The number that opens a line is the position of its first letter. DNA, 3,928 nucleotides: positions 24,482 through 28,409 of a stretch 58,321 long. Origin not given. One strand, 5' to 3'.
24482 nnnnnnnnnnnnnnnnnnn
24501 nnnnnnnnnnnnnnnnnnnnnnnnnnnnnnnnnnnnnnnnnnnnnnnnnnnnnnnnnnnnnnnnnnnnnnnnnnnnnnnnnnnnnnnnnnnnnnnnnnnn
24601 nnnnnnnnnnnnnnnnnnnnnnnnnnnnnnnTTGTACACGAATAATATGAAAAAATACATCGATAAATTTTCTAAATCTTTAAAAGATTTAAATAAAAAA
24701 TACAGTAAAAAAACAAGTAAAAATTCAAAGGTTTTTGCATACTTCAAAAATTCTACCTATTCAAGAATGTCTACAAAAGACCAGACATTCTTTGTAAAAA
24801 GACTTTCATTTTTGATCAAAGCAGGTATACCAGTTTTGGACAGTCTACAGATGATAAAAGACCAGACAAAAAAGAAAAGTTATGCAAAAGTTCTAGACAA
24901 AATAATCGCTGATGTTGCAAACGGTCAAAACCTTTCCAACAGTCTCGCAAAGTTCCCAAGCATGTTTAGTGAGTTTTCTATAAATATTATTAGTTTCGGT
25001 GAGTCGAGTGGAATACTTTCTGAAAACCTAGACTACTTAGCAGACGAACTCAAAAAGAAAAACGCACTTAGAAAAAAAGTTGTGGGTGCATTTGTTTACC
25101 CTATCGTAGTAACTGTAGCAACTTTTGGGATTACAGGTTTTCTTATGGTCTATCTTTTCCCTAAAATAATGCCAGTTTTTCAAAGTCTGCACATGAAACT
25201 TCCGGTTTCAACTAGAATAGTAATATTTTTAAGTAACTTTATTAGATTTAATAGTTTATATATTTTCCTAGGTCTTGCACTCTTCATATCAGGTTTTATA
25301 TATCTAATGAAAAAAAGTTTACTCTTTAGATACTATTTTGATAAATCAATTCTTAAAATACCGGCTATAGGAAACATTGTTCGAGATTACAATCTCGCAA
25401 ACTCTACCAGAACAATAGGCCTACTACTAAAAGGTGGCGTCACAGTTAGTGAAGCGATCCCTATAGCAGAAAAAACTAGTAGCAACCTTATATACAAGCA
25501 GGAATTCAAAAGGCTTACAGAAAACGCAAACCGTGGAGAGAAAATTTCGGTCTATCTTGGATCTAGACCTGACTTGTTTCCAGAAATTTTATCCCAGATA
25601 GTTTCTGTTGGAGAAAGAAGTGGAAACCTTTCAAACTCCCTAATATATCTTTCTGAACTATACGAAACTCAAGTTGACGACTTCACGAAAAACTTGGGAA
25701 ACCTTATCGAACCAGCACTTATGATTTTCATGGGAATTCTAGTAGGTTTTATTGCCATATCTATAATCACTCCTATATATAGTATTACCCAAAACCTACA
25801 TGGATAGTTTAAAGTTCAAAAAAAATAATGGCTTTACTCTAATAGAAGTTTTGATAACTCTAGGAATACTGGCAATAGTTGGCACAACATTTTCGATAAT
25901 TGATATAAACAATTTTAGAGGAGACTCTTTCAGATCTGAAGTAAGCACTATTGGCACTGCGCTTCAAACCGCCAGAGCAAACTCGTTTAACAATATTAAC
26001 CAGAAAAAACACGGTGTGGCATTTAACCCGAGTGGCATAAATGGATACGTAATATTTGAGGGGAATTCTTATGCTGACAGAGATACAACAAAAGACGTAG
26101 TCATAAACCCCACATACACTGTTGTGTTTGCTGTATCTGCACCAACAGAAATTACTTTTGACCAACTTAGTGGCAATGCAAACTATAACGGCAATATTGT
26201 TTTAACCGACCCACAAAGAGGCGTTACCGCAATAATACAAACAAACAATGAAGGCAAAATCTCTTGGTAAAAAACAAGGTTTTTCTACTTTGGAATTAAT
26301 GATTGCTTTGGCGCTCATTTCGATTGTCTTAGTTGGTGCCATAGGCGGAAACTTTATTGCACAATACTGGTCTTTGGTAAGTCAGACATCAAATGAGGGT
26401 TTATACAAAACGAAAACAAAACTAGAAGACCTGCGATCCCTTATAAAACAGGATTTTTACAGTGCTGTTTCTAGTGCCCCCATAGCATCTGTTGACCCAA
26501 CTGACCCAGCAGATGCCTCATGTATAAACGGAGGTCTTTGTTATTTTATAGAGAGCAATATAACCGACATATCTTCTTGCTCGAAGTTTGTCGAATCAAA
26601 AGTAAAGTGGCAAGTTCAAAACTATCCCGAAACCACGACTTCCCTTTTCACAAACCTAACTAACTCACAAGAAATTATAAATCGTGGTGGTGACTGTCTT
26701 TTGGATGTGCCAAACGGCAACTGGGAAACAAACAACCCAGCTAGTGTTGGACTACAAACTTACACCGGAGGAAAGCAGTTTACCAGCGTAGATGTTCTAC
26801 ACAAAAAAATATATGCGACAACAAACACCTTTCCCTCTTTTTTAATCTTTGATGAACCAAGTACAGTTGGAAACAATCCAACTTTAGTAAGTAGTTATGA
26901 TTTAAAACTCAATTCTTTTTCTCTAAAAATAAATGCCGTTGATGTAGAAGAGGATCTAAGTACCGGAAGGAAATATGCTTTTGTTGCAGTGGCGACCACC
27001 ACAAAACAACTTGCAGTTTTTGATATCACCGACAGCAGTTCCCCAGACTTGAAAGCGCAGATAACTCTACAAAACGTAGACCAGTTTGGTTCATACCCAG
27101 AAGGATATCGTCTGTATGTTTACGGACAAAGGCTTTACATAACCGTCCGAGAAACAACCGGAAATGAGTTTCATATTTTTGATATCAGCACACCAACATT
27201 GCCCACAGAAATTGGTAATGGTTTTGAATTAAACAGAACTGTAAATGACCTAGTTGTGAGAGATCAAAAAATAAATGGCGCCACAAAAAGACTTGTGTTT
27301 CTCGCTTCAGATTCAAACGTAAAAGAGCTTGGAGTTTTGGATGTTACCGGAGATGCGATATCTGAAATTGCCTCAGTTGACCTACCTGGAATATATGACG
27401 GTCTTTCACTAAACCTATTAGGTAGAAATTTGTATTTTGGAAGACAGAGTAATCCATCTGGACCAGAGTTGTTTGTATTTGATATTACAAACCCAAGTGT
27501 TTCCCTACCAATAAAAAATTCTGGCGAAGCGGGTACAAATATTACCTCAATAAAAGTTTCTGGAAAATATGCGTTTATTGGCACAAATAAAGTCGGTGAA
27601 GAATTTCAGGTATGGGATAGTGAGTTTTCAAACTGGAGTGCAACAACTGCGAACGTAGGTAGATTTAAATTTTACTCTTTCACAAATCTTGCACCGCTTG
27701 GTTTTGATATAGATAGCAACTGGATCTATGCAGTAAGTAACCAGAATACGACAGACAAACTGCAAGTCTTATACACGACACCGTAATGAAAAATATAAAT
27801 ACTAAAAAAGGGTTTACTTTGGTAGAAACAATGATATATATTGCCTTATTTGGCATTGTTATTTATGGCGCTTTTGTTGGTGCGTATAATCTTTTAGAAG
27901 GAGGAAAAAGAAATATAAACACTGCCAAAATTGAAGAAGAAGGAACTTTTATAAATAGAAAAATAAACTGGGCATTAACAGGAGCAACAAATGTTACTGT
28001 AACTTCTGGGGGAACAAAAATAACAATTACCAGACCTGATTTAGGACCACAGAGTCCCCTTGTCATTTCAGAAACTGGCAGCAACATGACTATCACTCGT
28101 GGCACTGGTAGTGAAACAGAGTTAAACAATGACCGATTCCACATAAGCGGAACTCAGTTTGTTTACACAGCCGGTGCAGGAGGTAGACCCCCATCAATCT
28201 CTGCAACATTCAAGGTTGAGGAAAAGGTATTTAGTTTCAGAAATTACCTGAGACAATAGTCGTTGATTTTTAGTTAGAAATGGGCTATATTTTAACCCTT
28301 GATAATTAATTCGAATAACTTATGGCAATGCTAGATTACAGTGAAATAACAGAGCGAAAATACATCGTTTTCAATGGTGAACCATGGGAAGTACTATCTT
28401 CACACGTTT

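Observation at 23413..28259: Second, minimal type IV filament operon: ATPase, platform and three pseudopilins, with no peptidase, PilMNO or PilT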

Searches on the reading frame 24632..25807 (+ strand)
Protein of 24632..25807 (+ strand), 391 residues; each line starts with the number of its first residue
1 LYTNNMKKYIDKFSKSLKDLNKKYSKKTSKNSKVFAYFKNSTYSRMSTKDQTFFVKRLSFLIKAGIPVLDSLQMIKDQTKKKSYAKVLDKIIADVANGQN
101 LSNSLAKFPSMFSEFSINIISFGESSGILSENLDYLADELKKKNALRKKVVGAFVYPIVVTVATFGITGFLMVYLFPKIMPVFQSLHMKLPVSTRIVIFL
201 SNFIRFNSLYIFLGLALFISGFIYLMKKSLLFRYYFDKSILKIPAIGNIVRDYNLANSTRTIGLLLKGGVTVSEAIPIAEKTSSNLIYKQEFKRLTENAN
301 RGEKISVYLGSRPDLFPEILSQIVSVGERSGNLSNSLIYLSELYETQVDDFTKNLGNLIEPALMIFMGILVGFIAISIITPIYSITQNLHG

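Call 5: search_protein_families(library=pfam, proteins=[window:24632-25807:+], max_evalue=0.01)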
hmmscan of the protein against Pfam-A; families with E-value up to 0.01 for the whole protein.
window:24632-25807:+ (391 aa): 1 family
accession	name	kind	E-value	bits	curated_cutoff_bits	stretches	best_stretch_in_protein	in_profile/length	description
PF00482.28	T2SSF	-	4.4e-53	179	25.2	2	54-177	1-125/125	Type II secretion system (T2SS), protein F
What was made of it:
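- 24647..25807 (+): Platform-2: a 386-aa GspF/PilC-type polytopic membrane platform with two T2SSF domains. An alternative TTG start lies at 24632. Pfam T2SSF 4e-53, two stretches (call 5).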

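Call 7: search_protein_families(library=ncbifam, proteins=[window:24632-25807:+], max_evalue=0.001)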
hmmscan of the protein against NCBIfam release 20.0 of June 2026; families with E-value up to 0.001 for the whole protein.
window:24632-25807:+ (391 aa): 6 families
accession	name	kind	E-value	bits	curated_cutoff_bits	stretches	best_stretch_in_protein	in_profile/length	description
TIGR02120.1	GspF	equivalog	6.6e-84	282.5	424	1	28-388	47-400/401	type II secretion system inner membrane protein GspF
NF052607.1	T4PiliAsmPilCThrm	equivalog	1.6e-66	225.1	700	1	47-389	64-404/406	type IV pilus assembly protein PilC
NF007861.0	PRK10573.1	equivalog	5.5e-64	216.7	401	1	41-390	51-399/401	protein transport protein HofC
NF052606.1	T4PiliAsmPilCMyx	equivalog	1.2e-60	205.5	700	1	41-389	72-418/419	type IV pilus assembly protein PilC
NF047826.1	T3SSXpsF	equivalog_domain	1.9e-50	171.8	650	1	44-388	61-403/405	type II secretion system protein XpsF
NF041012.2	T4P_ComGB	equivalog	6.4e-46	157.2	240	1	49-385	1-330/332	competence type IV pilus assembly protein ComGB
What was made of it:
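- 24647..25807 (+): NCBIfam GspF 282 bits (cut-off 424) and ComGB 157 (cut-off 240) (call 7).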

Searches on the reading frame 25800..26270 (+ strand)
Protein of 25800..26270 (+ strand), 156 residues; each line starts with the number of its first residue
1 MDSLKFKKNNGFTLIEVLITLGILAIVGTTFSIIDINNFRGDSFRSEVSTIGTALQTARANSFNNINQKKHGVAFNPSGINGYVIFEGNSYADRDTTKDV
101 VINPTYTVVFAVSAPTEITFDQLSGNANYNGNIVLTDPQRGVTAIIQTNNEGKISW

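Call 5: search_protein_families(library=pfam, proteins=[window:25800-26270:+], max_evalue=0.01)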
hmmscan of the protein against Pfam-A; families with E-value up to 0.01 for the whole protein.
window:25800-26270:+ (156 aa): 2 families
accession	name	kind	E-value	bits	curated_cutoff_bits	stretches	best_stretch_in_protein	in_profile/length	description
PF07963.17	N_methyl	-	2.7e-08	33.5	21.2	1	7-29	2-24/27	Prokaryotic N-terminal methylation motif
PF12019.13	GspH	-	0.0083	17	21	0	53-148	7-104/108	Type II transport protein GspH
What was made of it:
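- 25800..26270 (+): pA: a 156-aa minor prepilin (leader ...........|FTLIE), weakly GspH/FimU/ComGD-like. N_methyl 33.5 bits and GspH E 0.008 (call 5).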

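Call 7: search_protein_families(library=ncbifam, proteins=[window:25800-26270:+], max_evalue=0.001)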
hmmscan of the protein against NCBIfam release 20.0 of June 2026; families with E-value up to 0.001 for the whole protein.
window:25800-26270:+ (156 aa): 5 families
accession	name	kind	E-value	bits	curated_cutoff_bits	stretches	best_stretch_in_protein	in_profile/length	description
NF040982.1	ComGD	equivalog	1.7e-06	28.5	70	1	9-147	1-130/139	competence type IV pilus minor pilin ComGD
TIGR02532.1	IV_pilin_GFxxxE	domain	2.4e-06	27.2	16.3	1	10-27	2-19/24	prepilin-type N-terminal cleavage/methylation domain-containing protein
NF041775.1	typeIV_PilA_Myxo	equivalog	2.6e-05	24.3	400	1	8-88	9-91/214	type IV pilin protein PilA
NF007800.0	PRK10506.1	equivalog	8.6e-05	22.4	158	1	6-146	5-143/163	prepilin peptidase-dependent protein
NF041013.1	T4P_ComGE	equivalog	0.00011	22.2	49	1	7-29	1-23/83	competence type IV pilus minor pilin ComGE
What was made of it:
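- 25800..26270 (+): ComGD E 1.7e-6, below cut-off (call 7).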

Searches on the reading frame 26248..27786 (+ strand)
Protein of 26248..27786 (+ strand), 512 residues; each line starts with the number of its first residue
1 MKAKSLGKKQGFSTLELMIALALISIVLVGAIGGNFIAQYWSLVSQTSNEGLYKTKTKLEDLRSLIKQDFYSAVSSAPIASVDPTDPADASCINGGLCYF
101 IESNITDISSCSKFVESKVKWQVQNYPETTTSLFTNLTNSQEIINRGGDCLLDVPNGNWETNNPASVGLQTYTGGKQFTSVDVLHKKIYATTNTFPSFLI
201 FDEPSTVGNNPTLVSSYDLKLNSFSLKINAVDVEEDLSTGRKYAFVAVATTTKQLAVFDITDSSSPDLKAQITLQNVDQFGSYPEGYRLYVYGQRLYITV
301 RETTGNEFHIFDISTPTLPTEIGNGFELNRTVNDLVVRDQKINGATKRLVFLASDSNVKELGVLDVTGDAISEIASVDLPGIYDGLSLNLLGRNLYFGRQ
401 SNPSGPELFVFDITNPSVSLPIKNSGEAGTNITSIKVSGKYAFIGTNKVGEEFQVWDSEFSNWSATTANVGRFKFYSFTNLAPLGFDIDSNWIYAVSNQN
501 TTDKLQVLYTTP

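Call 5: search_protein_families(library=pfam, proteins=[window:26248-27786:+], max_evalue=0.01)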
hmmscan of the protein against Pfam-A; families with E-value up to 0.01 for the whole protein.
window:26248-27786:+ (512 aa): 2 families
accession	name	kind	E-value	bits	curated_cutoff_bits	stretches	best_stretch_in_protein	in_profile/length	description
PF08309.17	LVIVD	-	2.2e-11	43.3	20.2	0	290-324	8-39/42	LVIVD repeat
PF07963.17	N_methyl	-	0.00046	20.1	21.2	1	8-32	3-27/27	Prokaryotic N-terminal methylation motif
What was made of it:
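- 26248..27786 (+): pB: a 512-aa modular prepilin (leader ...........|FSTLE). Domains: alpha1 helix (aa 14-68), a small pilin head (76-138) with four conserved Cys (92, 98, 111, 150), and a seven-bladed LVIVD-type beta-propeller (165-509). Proposed tip adhesin. Pfam LVIVD 2e-11 (call 5).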

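Call 7: search_protein_families(library=ncbifam, proteins=[window:26248-27786:+], max_evalue=0.001)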
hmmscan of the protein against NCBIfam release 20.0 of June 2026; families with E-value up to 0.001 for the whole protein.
window:26248-27786:+ (512 aa): 2 families
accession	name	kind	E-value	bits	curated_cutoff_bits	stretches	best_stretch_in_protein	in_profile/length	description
TIGR04312.1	choice_anch_B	subfamily_domain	3.5e-07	29.8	100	1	236-371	83-217/364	choice-of-anchor B family protein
NF007660.0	PRK10332.1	equivalog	0.00049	20.6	86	1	4-65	3-63/107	prepilin-type N-terminal cleavage/methylation domain-containing protein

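Call 36: find_homologous_proteins(query=window:26248-27786:+, max_evalue=0.00001)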
Query window:26248-27786:+ (512 aa): 123 proteins with E <= 0.00001 among 8000 candidates; the best 120 are listed.
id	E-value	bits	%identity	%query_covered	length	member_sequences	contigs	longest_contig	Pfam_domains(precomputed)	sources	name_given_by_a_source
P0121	2.0e-276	935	80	100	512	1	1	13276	PF08309.18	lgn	-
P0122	1.4e-275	933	79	100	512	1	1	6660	PF08309.18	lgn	-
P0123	1.3e-270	916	77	100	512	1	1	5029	PF08309.18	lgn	-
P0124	4.7e-269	911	78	100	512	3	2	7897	PF08309.18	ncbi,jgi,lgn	jgi:hypothetical protein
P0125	7.5e-267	904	77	100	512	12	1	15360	PF08309.18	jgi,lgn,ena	-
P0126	7.3e-249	844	72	100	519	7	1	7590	PF08309.18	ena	-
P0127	1.2e-248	844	71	100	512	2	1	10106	PF08309.18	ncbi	-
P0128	1.8e-243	827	71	100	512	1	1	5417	PF08309.18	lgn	-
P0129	3.9e-237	806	69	99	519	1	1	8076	PF07963.18,PF08309.18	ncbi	-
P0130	2.1e-227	774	68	98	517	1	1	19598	PF08309.18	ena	-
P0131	4.8e-227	772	66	100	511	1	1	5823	PF08309.18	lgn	-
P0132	8.7e-225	765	66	97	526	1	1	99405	PF08309.18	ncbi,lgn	-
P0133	1.9e-224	764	66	99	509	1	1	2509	PF08309.18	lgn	-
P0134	1.0e-219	748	66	100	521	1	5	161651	PF08309.18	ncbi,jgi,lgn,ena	-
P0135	4.0e-219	746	64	100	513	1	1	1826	-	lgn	-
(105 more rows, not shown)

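Call 44: predict_structure(alignment_id=A1)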
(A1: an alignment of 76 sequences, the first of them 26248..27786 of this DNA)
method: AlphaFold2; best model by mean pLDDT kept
length: 512 residues; sequences in the alignment: 76
mean_pLDDT: 93.1   pTM: 0.88
mean pLDDT of the five models: 93.1, 93.0, 92.4, 92.2, 91.8
residues with pLDDT >= 90: 430; 70-90: 69; 50-70: 10; < 50: 3
segments of 3 or more residues with pLDDT < 50: none
pLDDT, mean of each block of 10 residues (from residue 1): 53 78 90 87 89 95 94 94 90 92 96 96 90 95 94 93 95 91 96 96 95 97 95 95 97 96 97 92 92 97 87 96 93 96 94 95 96 95 96 97 92 94 96 97 97 97 95 96 94 94 94 85
secondary structure, 60 per line:
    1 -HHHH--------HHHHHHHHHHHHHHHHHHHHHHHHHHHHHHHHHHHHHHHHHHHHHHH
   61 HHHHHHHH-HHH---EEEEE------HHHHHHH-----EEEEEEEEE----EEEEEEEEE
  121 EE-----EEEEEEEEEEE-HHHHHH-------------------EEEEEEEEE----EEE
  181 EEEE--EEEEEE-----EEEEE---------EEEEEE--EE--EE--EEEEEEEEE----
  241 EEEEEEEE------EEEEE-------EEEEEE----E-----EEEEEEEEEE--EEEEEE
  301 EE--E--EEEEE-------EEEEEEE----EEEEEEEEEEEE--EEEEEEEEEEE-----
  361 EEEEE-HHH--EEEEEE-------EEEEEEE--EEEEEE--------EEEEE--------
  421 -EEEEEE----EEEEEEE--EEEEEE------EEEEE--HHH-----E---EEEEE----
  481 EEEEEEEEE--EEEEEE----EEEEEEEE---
elements in order: H2-5 H14-68 E76-80 H87-93 E99-107 E112-122 E128-138 H140-145 E165-173 E178-184 E187-192 E198-202 E212-217 E228-236 E241-248 E255-259 E267-272 E283-292 E295-302 E308-312 E320-326 E331-342 E345-355 E361-365 E372-377 E385-391 E394-399 E408-412 E422-427 E432-438 E441-446 E453-457 E472-476 E481-489 E492-497 E502-509
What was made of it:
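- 26248..27786 (+): AlphaFold2 with 76 homologs: pLDDT 93.1, pTM 0.88, 28 strands in 7 blades (call 44).
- On Saccharibacteria-type T4P-2: AF2 model of pB with 7 blades (call 44).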

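Call 46: fold_search(model_id=the predicted structure, library=pdb)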
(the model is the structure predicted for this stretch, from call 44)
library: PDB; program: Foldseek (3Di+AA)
matches with E <= 10: 1050; with E <= 0.001: 369
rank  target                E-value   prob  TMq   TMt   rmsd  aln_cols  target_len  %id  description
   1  9n73_LQ               1.5e-09  1.00  0.23  0.15  21.8       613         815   11  SSU processome maturation and disassembly, State G (released 2025-10-29)
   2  9n6v_LQ               2.6e-09  1.00  0.21  0.14  23.3       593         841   11  SSU processome maturation and disassembly, State A (released 2025-11-05)
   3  6m92_A                4.4e-09  1.00  0.43  0.54   5.8       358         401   12  Monophosphorylated pSer33 b-Catenin peptide, b-TrCP/Skp1, NRX-2663 ternary complex (released 2019-04-03)
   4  6m93_A                5.9e-09  1.00  0.43  0.53   5.8       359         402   13  Monophosphorylated pSer33 b-Catenin peptide, b-TrCP/Skp1, NRX-1933 ternary complex (released 2019-04-03)
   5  6ttu_T                7.1e-09  1.00  0.47  0.60   4.4       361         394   12  Ubiquitin Ligation to substrate by a cullin-RING E3 ligase at 3.7A resolution: NEDD8-CUL1-RBX1 N98R-SKP1-monomeric b-T (released 2020-02-12)
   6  6m90_A                9.4e-09  1.00  0.43  0.53   5.8       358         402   12  Monophosphorylated pSer33 b-Catenin peptide, b-TrCP/Skp1, NRX-2776 ternary complex (released 2019-04-03)
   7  9tes_A                1.5e-08  1.00  0.45  0.64   4.4       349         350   12  Crystal structure of beta-TrCP bound by diphosphorylated PDCD4 degron peptide (released 2026-04-08)
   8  6wnx_A                1.6e-08  1.00  0.46  0.56   4.5       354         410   13  FBXW11-SKP1 in complex with a pSer33/pSer37 Beta-Catenin peptide (released 2020-05-06)
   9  9n6z_LQ               1.8e-08  1.00  0.21  0.14  25.0       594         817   11  SSU processome maturation and disassembly, State D (released 2025-11-05)
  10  9kzc_B                2.2e-08  1.00  0.47  0.69   5.1       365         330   10  Cryo-EM structure of the LGI1 LRR-LGI1 EPTP-ADAM22 ECD complex (released 2025-06-25)
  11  9n74_LQ               3.5e-08  1.00  0.22  0.15  21.9       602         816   11  SSU processome maturation and disassembly, State H (released 2025-10-29)
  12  6zqa_UL               3.9e-08  1.00  0.20  0.13  23.9       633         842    9  Cryo-EM structure of the 90S pre-ribosome from Saccharomyces cerevisiae, state A (Poly-Ala) (released 2020-09-23)
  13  3mks_D                4.1e-08  1.00  0.41  0.46  21.0       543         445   10  Crystal Structure of yeast Cdc4/Skp1 in complex with an allosteric inhibitor SCF-I2 (released 2010-07-21)
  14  1p22_A                4.3e-08  1.00  0.43  0.54   5.9       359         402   12  Structure of a beta-TrCP1-Skp1-beta-catenin complex: destruction motif binding and lysine specificity on the SCFbeta-T (released 2003-07-08)
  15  9t8y_A                4.5e-08  1.00  0.44  0.62   4.5       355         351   12  Crystal structure of beta-TrCP bound by monophosphorylated NRF2 degron peptide. (released 2026-04-08)
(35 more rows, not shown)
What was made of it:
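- pB is a confident pilin-propeller fusion (calls 44, 46).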

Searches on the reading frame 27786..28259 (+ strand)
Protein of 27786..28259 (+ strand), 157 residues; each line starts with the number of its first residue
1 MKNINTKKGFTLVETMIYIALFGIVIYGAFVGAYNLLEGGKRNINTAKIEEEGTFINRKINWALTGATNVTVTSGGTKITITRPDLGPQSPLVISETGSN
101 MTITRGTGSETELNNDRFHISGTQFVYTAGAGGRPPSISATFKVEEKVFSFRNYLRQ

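Call 5: search_protein_families(library=pfam, proteins=[window:27786-28259:+], max_evalue=0.01)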
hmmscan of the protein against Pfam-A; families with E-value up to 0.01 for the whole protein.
window:27786-28259:+ (157 aa): 1 family
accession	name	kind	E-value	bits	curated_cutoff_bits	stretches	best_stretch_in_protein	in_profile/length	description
PF07963.17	N_methyl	-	3.1e-07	30.1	21.2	1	5-30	2-27/27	Prokaryotic N-terminal methylation motif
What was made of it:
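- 27786..28259 (+): pC: a 157-aa minor prepilin (leader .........|FTLVE) with a classic lollipop fold. N_methyl 30.1 bits (call 5).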

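Call 7: search_protein_families(library=ncbifam, proteins=[window:27786-28259:+], max_evalue=0.001)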
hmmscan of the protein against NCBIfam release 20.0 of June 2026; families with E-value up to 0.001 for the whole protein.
window:27786-28259:+ (157 aa): 0 families

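Call 62: find_homologous_proteins(query=window:27786-28259:+, max_evalue=0.001)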
Query window:27786-28259:+ (157 aa): 81 proteins with E <= 0.001 among 107 candidates.
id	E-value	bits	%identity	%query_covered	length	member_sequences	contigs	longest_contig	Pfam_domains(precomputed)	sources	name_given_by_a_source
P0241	2.2e-96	338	100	100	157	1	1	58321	PF07963.18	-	-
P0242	3.7e-76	272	82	96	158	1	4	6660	PF07963.18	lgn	-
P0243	1.3e-75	270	79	99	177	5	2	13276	PF07963.18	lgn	-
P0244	1.3e-72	260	77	97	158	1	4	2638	PF07963.18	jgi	jgi:prepilin-type N-terminal cleavage/methylation domain-containing protein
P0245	4.9e-71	255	77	95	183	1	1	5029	-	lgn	-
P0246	2.0e-69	250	72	100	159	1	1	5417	PF07963.18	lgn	-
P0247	2.1e-69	250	71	100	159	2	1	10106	PF07963.18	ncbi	-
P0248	2.0e-68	247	77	92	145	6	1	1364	-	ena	-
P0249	1.3e-60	221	66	100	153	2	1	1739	PF07963.18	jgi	jgi:prepilin-type N-terminal cleavage/methylation domain-containing protein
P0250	2.1e-60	221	64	100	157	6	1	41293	PF07963.18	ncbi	-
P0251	5.6e-60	219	70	92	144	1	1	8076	-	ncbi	-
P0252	6.5e-58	213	64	95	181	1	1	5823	PF07963.18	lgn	-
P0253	6.8e-57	209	65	99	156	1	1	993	PF07963.18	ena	-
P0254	1.0e-56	209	63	97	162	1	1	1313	PF07963.18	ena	-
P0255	2.6e-56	208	63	99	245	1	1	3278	PF07963.18,PF01541.31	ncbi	-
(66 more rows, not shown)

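Call 70: predict_structure(alignment_id=A2)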
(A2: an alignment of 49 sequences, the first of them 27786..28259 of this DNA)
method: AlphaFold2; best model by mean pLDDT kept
length: 157 residues; sequences in the alignment: 49
mean_pLDDT: 90.2   pTM: 0.70
mean pLDDT of the five models: 90.2, 89.4, 89.0, 87.2, 86.8
residues with pLDDT >= 90: 113; 70-90: 35; 50-70: 8; < 50: 1
segments of 3 or more residues with pLDDT < 50: none
pLDDT, mean of each block of 10 residues (from residue 1): 59 90 92 86 90 96 92 93 95 95 95 92 95 92 96 84
secondary structure, 60 per line:
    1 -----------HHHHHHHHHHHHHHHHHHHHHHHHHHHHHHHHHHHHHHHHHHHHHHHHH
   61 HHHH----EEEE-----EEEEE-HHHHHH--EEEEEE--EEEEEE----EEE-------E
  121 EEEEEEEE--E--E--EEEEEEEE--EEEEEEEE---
elements in order: H12-64 E69-72 E78-82 H84-89 E92-97 E100-105 E110-112 E120-128 E137-144 E147-154
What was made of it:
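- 27786..28259 (+): AF2 pLDDT 90.2: helix 12-64 plus an 8-strand beta domain (call 70).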

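Call 72: fold_search(model_id=the predicted structure, library=pdb)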
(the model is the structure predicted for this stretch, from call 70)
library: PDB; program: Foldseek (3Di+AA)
matches with E <= 10: 401; with E <= 0.001: 0
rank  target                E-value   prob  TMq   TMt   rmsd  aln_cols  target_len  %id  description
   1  8guo_B                1.3e-01  0.54  0.22  0.38  16.4       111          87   10  Crystal structure of the nuclease domain of EsaD in complex with EsaG from Staphylococcus aureus (released 2022-11-09)
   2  3b77_F                1.4e-01  0.69  0.23  0.21   6.0        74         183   14  Crystal structure of a ph domain containing bacterial protein (exig_2160) from exiguobacterium sibiricum 255-15 at 2.4 (released 2007-11-13)
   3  7fds_A                2.6e-01  0.12  0.17  0.20  10.5       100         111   15  High resolution crystal structure of LpqH from Mycobacterium tuberculosis (released 2021-12-15)
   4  5fq7_E                4.0e-01  0.28  0.24  0.25   9.1       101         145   14  Crystal structure of the SusCD complex BT2261-2264 from Bacteroides thetaiotaomicron (released 2016-12-21)
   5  8wjb_B                4.7e-01  0.10  0.18  0.09  12.0       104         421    6  Structural insights into the Langya virus attachment glycoprotein (released 2024-10-02)
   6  6qnp_A                5.6e-01  0.10  0.15  0.10  11.0       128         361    6  CLATHRIN HEAVY CHAIN N-TERMINAL DOMAIN BOUND TO GTSE1 LIDL MOTIF (released 2019-08-28)
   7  9n82_c                5.9e-01  0.12  0.22  0.16  12.5       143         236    5  The ligation (AMP-Lys) complex in the NHEJ pathway (released 2025-04-23)
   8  7csp_B                6.5e-01  0.23  0.23  0.10   5.9        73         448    8  Structure of Ephexin4 IDPSH (released 2021-02-24)
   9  3voq_B                6.9e-01  0.15  0.21  0.26  13.6       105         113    7  Crystal structure of the pleckstrin homology domain of human Sin1, a TORC2 subunit (released 2012-04-11)
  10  4dx9_Y                6.9e-01  0.14  0.21  0.23   6.1        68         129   10  ICAP1 in complex with integrin beta 1 cytoplasmic tail (released 2013-01-09)
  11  1utc_A                7.7e-01  0.12  0.19  0.10  11.5       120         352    8  Clathrin terminal domain complexed with TLPWDLWTT (released 2004-02-25)
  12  6qnp_D                7.7e-01  0.07  0.15  0.09  11.6       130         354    8  CLATHRIN HEAVY CHAIN N-TERMINAL DOMAIN BOUND TO GTSE1 LIDL MOTIF (released 2019-08-28)
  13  7fds_B                9.1e-01  0.11  0.18  0.22   9.4        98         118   12  High resolution crystal structure of LpqH from Mycobacterium tuberculosis (released 2021-12-15)
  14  9c0z                  9.6e-01  0.12  0.20  0.10  11.3       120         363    8  Clathrin terminal domain complexed with pitstop 2d (released 2024-06-26)
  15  4k15_B                1.0e+00  0.09  0.20  0.23  14.0        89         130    9  2.75 Angstrom Crystal Structure of Hypothetical Protein lmo2686 from Listeria monocytogenes EGD-e (released 2013-04-17)
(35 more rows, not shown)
